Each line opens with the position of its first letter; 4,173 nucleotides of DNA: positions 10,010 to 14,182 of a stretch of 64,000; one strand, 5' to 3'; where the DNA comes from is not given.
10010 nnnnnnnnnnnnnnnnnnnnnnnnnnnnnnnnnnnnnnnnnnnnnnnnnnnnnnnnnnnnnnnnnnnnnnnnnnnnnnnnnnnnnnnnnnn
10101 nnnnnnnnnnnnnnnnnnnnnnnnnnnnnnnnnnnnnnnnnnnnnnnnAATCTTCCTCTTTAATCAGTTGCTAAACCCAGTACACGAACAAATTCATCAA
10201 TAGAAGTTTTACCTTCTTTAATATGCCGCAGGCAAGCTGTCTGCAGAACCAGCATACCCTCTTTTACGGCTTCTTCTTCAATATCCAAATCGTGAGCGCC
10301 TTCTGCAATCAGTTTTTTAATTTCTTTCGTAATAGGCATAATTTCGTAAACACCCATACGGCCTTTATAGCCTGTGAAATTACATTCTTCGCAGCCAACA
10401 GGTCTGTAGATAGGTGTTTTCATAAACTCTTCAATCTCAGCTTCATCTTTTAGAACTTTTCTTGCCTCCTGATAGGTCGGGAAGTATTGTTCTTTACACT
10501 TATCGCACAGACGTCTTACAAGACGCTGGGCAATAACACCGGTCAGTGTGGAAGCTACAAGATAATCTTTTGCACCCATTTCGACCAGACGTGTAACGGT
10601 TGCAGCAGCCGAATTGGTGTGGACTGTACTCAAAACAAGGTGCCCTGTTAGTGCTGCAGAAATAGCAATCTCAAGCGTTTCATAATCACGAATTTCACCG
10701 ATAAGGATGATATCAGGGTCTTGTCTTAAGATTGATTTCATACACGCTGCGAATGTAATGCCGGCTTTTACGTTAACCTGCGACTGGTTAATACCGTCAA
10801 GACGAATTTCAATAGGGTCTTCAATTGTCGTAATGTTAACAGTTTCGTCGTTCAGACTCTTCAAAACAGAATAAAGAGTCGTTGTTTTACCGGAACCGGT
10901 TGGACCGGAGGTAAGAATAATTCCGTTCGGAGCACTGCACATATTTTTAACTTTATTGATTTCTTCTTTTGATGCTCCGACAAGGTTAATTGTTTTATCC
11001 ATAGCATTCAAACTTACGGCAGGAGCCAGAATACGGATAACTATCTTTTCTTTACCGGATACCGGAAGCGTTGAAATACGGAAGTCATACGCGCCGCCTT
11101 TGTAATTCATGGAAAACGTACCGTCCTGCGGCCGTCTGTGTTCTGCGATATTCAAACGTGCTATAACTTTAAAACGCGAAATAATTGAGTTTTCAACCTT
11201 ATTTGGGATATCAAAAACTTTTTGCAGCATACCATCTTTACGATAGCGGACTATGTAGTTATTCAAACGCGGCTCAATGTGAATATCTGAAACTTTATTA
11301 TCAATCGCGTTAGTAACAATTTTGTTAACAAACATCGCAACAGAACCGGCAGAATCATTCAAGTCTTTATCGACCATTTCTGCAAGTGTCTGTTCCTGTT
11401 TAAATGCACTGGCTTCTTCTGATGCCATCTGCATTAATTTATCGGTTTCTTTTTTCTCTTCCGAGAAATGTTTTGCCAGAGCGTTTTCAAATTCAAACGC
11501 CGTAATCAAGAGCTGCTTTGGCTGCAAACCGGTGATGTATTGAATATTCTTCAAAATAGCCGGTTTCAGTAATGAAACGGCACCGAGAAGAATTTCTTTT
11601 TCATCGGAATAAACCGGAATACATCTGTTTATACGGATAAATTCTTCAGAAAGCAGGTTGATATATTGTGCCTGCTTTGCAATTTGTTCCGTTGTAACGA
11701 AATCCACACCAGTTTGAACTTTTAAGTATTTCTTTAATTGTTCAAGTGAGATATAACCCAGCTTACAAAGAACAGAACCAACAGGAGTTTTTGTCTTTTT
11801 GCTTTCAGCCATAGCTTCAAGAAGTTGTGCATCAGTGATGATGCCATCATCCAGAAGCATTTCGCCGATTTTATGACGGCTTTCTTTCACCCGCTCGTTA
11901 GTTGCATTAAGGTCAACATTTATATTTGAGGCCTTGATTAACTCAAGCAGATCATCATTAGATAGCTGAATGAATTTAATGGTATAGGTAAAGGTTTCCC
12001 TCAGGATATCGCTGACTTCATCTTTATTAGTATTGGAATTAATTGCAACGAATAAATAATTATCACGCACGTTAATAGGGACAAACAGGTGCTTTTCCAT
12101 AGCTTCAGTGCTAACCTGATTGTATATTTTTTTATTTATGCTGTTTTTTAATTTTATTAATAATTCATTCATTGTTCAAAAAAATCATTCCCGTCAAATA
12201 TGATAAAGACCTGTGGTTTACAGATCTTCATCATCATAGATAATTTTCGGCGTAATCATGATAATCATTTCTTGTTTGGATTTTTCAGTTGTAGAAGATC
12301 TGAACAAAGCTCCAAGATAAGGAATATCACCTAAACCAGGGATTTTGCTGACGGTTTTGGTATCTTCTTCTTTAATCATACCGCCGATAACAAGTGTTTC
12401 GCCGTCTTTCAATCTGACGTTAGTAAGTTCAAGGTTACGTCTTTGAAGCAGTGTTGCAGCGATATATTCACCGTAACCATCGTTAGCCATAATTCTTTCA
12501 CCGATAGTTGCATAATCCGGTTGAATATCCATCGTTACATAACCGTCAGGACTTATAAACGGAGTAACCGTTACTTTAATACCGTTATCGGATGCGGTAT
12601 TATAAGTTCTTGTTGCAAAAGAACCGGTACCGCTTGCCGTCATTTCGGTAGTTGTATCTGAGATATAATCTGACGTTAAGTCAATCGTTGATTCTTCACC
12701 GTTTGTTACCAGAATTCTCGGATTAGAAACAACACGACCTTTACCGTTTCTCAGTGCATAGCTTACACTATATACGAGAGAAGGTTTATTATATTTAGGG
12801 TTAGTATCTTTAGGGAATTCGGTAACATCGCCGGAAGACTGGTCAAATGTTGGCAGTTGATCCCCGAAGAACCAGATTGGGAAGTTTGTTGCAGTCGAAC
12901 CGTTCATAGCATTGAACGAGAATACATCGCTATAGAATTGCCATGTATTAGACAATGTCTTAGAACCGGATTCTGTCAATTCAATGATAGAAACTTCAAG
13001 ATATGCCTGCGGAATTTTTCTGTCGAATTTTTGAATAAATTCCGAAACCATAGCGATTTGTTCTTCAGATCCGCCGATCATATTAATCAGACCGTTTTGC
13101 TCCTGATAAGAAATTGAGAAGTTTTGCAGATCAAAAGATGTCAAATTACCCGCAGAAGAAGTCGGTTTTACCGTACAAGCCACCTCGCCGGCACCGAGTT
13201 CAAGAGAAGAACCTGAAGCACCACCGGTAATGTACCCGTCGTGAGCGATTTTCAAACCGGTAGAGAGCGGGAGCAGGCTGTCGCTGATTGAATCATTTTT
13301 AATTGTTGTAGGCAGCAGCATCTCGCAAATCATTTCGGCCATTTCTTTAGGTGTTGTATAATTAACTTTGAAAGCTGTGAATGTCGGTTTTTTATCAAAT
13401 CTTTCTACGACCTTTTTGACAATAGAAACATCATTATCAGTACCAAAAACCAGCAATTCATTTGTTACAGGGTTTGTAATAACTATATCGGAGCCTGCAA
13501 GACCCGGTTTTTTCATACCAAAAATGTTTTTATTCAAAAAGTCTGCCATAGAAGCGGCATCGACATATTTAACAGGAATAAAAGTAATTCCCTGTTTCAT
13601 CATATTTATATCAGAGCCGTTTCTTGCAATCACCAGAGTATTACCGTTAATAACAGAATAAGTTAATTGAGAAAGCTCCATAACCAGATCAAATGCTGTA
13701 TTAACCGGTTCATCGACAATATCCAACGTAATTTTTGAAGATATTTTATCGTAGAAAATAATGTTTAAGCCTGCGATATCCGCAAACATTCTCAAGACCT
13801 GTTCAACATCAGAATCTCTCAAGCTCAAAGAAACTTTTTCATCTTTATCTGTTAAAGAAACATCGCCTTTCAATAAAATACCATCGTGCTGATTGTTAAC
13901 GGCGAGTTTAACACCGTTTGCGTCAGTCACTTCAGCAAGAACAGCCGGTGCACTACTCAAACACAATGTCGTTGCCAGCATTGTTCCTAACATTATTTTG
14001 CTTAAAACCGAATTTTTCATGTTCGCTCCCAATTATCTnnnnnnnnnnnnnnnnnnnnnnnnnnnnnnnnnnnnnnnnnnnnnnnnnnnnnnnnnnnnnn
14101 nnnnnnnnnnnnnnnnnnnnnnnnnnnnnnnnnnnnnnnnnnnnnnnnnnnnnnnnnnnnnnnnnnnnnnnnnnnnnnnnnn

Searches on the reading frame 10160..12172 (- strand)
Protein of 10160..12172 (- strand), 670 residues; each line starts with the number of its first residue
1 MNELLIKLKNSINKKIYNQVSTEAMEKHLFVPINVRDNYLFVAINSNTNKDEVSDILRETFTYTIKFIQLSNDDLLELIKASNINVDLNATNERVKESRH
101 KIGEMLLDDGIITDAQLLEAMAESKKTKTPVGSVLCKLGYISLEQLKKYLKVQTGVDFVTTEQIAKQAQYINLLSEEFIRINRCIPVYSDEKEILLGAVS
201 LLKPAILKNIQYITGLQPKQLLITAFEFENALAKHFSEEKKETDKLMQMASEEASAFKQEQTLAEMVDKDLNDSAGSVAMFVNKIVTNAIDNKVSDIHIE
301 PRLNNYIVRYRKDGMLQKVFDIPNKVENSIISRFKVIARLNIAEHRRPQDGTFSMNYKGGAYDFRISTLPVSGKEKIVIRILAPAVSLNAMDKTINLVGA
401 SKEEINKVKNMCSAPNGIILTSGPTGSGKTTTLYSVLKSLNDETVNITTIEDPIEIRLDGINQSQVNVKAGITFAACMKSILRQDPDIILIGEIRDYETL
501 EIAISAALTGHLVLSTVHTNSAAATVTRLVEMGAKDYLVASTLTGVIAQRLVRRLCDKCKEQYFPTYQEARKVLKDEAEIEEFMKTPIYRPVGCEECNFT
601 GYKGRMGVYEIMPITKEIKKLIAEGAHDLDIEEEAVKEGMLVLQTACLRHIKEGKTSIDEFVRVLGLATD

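Call 63: search_protein_families(library=ncbifam, proteins=[window:10160-12172:-], max_evalue=0.001)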
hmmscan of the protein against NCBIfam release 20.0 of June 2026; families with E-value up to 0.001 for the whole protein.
window:10160-12172:- (670 aa): 22 families
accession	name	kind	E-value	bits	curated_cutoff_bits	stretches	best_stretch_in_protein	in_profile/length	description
TIGR02538.1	type_IV_pilB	equivalog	5.5e-168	560.1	675.65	1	101-664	1-561/564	type IV-A pilus assembly ATPase PilB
TIGR02533.1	type_II_gspE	equivalog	2.2e-150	501.6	630.25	1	173-664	3-485/486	type II secretion system ATPase GspE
NF053534.1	T4PilAsmATPsTfpB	equivalog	6.4e-138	460.7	850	1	141-665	63-582/584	type IV pilus assembly ATPase TfpB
NF007755.0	PRK10436.1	equivalog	1.5e-132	442.6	617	1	185-668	20-462/465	type II secretion system protein GspE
NF041000.1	ATPase_ComGA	equivalog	1.6e-83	279.8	300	1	284-553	2-266/267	competence type IV pilus ATPase ComGA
TIGR01420.1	pilT_fam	subfamily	1.5e-52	179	319.1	1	283-557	3-273/343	PilT/PilU family type 4a pilus ATPase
TIGR02525.1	plasmid_TraJ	equivalog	1.2e-24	87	368.3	1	415-537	148-277/372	plasmid transfer ATPase TraJ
TIGR02524.1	dot_icm_DotB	equivalog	3.4e-21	75.9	463.3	1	411-551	129-284/358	Dot/Icm type IV secretion system ATPase DotB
TIGR02788.1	VirB11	equivalog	4.4e-18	65.3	249.95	1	405-537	133-270/308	P-type DNA transfer ATPase VirB11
TIGR02782.1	TrbB_P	equivalog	5.1e-18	65.4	304.55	1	368-532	91-255/303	P-type conjugative transfer ATPase TrbB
NF058587.1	archaellum_moto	equivalog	2.6e-15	56.2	550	1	418-530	277-394/527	archaellum flagellar ATPase motor FlaI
NF010469.0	PRK13894.1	subfamily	3.5e-15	56.2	508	1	383-533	117-268/320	conjugal transfer ATPase TrbB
TIGR03819.1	heli_sec_ATPase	hypoth_equivalog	1.2e-13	50.9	373.15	1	370-545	134-313/340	TadA family conjugal transfer-associated ATPase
NF053729.1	c-di-GMP_motif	domain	2.4e-13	49.6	38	1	101-153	1-53/53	cyclic di-GMP-binding domain-containing protein, MshE-related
NF010407.0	PRK13833.1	subfamily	3.3e-13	49.8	499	1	360-534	91-264/323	conjugal transfer protein TrbB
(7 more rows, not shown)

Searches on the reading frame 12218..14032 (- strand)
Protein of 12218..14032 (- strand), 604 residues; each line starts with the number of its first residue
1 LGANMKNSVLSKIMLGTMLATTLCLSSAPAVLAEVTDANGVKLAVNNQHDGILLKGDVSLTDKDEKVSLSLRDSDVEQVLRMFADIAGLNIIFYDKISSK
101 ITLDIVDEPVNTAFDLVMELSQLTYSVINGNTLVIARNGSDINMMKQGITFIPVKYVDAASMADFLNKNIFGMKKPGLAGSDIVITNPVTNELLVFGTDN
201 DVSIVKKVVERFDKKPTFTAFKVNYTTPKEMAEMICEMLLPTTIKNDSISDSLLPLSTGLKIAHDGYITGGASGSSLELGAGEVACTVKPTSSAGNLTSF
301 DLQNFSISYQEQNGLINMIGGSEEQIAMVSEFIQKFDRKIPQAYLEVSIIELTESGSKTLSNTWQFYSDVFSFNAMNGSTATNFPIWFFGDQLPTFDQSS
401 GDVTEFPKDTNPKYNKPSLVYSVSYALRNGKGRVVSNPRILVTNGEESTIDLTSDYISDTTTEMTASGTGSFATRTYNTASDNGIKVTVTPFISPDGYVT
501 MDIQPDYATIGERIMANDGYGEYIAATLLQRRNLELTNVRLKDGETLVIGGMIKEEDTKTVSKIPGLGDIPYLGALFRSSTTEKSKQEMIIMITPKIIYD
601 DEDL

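Call 63: search_protein_families(library=ncbifam, proteins=[window:12218-14032:-], max_evalue=0.001)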
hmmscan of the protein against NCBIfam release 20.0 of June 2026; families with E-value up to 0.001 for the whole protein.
window:12218-14032:- (604 aa): 9 families
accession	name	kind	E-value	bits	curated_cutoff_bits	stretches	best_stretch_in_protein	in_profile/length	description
TIGR02517.1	type_II_gspD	equivalog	6e-56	190.1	351.35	1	144-603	158-595/600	type II secretion system secretin GspD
TIGR02515.1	IV_pilus_PilQ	subfamily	1e-51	176.3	284.35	2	318-598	147-427/428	type IV pilus secretin PilQ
TIGR02519.1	pilus_MshL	equivalog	6.2e-41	140.3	250.2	1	311-598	5-290/290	pilus (MSHA type) biogenesis protein MshL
NF010083.0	PRK13568.1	equivalog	4.5e-30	104.8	554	2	487-599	312-418/419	DNA uptake porin HofQ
TIGR02516.1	type_III_yscC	equivalog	1.5e-28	99.6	238.45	1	308-599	203-462/463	type III secretion system outer membrane ring subunit SctC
NF007851.2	PRK10560.1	exception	1.2e-18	67.1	598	1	485-598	302-409/412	DNA uptake porin HofQ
NF042912.1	Amuc_1098_fam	equivalog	1.8e-16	59.3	750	1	537-598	735-796/805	Amuc_1098 family type IV pilus outer membrane protein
NF011873.0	PRK15346.1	equivalog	3.6e-14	52.3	524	1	532-585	427-481/499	EscC/YscC/HrcC family type III secretion system outer membrane ring protein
TIGR02520.1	pilus_B_mal_scr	equivalog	7.2e-05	21.5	287.65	1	329-595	260-511/513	PilN family type IVB pilus formation outer membrane protein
